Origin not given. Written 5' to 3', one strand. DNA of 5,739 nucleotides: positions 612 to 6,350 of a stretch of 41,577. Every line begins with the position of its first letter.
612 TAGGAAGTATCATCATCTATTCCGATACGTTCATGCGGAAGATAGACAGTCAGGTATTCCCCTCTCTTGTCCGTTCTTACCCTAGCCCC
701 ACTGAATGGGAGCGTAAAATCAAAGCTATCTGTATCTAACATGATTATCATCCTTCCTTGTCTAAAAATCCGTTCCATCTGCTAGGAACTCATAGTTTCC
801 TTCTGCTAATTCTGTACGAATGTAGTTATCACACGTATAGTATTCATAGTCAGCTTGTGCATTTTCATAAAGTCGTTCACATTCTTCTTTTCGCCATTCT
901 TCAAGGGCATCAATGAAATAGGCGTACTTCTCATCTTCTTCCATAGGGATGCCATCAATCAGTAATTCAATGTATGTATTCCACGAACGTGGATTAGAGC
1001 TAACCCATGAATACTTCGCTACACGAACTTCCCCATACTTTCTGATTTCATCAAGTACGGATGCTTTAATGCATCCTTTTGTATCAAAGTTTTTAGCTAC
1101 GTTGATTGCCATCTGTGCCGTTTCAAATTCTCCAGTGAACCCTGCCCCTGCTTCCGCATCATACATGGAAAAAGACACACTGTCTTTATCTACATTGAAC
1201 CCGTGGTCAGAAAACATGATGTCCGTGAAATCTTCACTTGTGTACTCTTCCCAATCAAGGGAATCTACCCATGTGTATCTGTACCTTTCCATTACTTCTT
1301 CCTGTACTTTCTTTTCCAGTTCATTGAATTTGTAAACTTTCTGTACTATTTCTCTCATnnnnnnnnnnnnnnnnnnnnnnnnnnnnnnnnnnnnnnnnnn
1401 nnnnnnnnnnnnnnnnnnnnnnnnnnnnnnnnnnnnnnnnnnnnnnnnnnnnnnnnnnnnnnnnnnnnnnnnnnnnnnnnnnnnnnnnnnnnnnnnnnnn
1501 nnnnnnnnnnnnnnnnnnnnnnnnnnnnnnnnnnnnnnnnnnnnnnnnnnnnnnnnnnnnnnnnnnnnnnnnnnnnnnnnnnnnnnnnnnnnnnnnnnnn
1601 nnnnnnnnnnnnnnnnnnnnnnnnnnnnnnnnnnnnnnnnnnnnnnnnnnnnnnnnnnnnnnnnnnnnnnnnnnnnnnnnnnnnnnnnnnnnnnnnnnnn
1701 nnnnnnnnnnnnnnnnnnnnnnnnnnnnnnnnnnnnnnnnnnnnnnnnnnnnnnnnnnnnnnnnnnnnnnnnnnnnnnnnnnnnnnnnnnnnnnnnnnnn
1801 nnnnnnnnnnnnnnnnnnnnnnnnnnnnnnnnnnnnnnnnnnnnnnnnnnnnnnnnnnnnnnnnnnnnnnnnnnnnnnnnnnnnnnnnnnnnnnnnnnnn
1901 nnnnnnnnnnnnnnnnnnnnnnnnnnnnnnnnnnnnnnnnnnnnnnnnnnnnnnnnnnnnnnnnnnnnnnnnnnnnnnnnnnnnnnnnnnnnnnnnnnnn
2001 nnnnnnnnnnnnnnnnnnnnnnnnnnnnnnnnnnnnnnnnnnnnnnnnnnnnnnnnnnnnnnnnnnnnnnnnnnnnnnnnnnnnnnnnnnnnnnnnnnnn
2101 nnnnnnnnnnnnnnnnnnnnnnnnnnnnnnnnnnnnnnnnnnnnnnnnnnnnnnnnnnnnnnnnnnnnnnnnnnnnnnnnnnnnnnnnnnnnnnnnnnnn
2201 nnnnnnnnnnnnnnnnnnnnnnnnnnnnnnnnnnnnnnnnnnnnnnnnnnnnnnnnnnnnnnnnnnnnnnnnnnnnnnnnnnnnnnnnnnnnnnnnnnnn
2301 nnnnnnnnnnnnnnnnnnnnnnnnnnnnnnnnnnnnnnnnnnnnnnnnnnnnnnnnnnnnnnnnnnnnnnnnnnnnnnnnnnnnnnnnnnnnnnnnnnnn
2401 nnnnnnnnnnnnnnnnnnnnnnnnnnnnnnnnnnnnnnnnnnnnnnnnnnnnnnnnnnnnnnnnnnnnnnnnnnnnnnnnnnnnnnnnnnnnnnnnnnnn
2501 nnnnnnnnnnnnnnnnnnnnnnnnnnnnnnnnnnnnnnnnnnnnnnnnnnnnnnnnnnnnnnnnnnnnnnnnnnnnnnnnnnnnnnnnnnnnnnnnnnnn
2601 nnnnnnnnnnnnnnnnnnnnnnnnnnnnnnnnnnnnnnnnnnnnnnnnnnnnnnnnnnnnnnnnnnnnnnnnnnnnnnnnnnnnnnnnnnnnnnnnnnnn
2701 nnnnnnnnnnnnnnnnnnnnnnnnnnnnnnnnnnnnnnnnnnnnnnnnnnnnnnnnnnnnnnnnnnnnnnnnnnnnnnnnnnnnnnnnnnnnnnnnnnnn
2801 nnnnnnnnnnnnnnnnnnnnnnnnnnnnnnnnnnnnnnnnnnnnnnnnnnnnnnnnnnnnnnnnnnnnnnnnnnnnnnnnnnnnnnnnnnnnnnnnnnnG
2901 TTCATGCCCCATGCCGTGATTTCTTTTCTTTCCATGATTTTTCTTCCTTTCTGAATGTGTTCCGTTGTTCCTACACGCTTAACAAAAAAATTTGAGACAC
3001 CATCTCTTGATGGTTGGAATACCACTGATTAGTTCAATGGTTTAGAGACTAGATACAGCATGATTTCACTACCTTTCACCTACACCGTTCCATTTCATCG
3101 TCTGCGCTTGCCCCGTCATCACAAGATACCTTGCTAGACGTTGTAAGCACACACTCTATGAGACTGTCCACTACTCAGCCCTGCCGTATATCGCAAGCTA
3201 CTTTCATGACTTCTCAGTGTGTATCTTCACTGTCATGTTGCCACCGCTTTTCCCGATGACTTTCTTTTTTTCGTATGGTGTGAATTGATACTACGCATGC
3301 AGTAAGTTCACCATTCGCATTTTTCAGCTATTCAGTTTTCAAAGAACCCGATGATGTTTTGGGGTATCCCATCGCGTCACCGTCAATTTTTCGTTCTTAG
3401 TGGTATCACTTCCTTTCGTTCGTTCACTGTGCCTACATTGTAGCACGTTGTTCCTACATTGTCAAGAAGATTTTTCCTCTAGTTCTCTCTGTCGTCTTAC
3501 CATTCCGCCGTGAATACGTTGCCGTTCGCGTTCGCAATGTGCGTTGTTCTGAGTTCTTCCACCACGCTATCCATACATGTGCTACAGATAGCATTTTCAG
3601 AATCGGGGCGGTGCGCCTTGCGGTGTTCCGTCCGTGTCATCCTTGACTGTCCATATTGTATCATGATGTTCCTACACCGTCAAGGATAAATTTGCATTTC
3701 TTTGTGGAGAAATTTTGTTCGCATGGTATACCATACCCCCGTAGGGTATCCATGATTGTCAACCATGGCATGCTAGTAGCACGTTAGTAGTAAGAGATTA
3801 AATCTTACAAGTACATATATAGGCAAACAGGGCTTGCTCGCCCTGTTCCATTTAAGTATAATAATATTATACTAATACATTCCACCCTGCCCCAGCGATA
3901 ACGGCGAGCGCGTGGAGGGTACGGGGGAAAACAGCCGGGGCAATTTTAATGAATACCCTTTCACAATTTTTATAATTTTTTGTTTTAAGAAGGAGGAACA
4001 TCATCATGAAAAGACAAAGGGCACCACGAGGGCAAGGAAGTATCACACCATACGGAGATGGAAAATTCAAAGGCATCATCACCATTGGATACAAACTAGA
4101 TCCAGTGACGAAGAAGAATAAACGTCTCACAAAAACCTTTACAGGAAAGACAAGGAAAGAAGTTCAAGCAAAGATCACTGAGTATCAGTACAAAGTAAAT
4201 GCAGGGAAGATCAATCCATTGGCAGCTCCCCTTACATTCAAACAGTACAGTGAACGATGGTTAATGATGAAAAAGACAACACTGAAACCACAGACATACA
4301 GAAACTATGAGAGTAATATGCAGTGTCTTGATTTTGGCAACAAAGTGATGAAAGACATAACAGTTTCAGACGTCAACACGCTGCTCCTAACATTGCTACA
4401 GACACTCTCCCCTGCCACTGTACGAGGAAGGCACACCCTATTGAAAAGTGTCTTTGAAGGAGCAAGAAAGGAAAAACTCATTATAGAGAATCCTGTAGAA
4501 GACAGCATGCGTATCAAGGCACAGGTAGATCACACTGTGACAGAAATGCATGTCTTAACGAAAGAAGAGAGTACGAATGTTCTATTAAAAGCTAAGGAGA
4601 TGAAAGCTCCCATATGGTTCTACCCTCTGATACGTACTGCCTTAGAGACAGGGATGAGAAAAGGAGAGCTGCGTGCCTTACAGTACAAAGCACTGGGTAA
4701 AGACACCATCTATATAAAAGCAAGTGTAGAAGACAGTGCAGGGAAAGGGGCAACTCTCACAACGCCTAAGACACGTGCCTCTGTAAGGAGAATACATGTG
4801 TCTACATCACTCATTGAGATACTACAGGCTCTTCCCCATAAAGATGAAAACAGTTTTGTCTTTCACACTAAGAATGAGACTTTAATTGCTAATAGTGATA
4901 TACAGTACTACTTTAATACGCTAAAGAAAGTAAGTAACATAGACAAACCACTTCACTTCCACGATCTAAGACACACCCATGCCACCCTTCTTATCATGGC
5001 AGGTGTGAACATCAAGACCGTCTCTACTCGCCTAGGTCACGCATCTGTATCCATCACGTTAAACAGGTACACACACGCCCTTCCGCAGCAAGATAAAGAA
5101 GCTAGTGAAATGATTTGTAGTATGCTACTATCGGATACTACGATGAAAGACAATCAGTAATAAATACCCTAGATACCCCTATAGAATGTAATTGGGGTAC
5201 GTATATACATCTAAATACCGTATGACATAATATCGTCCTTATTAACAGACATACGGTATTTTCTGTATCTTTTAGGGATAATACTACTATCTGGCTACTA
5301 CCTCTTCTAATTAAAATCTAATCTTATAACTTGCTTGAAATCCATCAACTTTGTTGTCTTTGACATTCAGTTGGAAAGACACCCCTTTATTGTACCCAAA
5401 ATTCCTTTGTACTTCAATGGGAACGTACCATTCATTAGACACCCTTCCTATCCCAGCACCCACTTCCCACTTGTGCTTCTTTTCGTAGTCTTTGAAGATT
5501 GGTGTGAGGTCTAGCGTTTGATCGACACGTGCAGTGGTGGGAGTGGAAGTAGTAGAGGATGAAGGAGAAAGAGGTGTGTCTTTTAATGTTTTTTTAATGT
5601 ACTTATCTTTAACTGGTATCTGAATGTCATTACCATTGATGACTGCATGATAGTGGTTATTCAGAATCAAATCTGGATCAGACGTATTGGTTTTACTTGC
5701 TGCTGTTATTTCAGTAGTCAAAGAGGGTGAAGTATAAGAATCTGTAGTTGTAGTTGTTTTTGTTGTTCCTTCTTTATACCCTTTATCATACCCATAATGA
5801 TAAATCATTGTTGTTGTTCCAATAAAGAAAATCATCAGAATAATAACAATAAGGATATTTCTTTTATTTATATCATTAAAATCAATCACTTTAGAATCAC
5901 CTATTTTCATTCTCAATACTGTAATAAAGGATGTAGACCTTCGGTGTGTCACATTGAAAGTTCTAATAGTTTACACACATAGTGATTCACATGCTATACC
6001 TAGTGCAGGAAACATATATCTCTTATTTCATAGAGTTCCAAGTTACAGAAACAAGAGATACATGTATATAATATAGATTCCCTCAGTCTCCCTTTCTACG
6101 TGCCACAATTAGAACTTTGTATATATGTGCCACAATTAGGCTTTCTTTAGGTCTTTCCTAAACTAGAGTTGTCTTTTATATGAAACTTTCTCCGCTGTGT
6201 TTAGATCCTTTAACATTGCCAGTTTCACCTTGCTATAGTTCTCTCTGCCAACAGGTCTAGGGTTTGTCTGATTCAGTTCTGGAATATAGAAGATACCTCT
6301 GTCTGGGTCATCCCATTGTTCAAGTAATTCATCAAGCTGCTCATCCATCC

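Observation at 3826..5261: Integrase as the only opposite-strand gene: a temperate T7-like phage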

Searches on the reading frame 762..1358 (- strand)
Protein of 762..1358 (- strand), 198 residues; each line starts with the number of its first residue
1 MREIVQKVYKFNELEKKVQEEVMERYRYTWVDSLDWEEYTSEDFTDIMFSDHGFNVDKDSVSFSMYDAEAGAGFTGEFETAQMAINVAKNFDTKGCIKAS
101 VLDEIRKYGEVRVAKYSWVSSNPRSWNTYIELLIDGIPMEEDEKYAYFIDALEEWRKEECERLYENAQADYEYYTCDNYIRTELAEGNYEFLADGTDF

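Call 3: search_protein_families(library=pfam, proteins=[window:762-1358:-], max_evalue=0.01)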
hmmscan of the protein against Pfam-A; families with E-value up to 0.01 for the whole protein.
window:762-1358:- (198 aa): 0 families

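Call 31: search_protein_families(library=phrogs, proteins=[window:762-1358:-], max_evalue=0.01)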
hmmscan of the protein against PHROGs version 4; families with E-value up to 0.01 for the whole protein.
window:762-1358:- (198 aa): 1 family
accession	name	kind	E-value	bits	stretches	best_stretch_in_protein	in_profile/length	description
phrog_5162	-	unknown function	0.00018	22.2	1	2-196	3-196/201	-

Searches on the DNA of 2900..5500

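Call 53: search_rna_families(source=window, start=2900, end=5500, threshold=evalue, max_evalue=1)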
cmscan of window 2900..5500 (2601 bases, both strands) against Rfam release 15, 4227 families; matches with E-value up to 1: 0.
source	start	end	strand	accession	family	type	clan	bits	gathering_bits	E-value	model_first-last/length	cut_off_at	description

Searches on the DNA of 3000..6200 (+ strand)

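Call 4: search_dna_similar(query=window:3000-6200:+, collection=phages, mode=near)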
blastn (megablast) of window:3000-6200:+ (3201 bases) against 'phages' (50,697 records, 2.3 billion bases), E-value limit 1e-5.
No match.

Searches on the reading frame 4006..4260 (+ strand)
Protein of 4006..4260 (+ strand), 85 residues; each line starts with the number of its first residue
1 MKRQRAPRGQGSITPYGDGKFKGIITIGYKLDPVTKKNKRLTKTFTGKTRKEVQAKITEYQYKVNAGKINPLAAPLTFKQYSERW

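Call 32: search_protein_families(library=pfam, proteins=[window:4006-4260:+], max_evalue=10)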
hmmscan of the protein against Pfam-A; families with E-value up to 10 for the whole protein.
seq(85 aa): 1 family
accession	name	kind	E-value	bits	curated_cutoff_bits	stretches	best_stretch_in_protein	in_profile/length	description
PF08476.15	VD10_N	-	0.18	11.9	25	1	34-46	11-23/43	Viral D10 N-terminal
